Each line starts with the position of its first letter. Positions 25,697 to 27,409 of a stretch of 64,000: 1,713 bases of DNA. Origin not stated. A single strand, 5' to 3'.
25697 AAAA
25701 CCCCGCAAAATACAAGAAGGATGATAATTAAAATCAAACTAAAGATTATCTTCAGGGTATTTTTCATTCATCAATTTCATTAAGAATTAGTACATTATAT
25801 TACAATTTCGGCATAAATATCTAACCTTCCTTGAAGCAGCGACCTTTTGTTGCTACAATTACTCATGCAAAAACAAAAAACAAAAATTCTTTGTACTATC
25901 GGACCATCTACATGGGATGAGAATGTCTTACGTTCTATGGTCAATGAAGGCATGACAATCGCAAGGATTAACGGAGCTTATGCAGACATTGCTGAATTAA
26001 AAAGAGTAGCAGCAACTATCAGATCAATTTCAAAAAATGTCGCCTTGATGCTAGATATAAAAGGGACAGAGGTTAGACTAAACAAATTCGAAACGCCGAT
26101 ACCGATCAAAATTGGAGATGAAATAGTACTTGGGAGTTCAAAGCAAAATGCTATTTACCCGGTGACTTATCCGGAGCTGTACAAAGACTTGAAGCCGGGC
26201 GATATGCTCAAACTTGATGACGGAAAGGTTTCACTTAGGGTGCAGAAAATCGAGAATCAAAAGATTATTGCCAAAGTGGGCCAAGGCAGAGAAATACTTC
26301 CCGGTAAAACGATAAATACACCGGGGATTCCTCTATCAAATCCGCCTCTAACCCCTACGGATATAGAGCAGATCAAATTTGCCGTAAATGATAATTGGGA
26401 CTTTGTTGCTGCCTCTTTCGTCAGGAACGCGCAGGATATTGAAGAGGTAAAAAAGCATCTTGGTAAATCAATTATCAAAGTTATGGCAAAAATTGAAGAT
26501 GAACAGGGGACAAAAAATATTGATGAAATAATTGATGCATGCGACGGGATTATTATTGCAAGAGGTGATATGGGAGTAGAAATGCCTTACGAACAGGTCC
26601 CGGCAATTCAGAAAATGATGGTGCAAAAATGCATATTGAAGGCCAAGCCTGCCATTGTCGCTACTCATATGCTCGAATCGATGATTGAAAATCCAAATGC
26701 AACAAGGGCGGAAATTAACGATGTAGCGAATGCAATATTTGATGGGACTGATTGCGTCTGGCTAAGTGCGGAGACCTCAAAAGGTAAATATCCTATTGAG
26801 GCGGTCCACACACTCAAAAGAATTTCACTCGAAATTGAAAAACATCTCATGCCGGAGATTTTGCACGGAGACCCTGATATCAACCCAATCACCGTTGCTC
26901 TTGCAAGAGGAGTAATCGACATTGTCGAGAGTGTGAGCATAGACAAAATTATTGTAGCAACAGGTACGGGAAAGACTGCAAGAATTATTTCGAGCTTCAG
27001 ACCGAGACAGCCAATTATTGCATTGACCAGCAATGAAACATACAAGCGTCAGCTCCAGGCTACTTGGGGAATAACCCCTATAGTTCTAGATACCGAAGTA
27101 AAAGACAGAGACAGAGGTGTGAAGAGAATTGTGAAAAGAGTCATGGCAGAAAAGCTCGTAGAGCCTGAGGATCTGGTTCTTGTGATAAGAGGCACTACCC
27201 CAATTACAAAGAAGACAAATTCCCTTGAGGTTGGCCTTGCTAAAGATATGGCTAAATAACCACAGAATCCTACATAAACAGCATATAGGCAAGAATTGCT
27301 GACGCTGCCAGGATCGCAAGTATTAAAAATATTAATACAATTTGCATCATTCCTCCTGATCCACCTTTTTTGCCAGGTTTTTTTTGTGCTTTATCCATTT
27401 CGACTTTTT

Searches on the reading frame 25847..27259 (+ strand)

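Call 43: search_protein_families(library=pfam, proteins=[window:25847-27259:+], max_evalue=0.0001)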
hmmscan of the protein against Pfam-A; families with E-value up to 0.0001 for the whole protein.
window:25847-27259:+ (470 aa): 2 families
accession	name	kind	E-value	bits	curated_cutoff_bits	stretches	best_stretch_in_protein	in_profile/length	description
PF00224.27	PK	-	2.1e-96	323.3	30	1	10-320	2-328/328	Pyruvate kinase, barrel domain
PF02887.21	PK_C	-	4.6e-24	85.2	28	1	351-462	2-113/114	Pyruvate kinase, alpha/beta domain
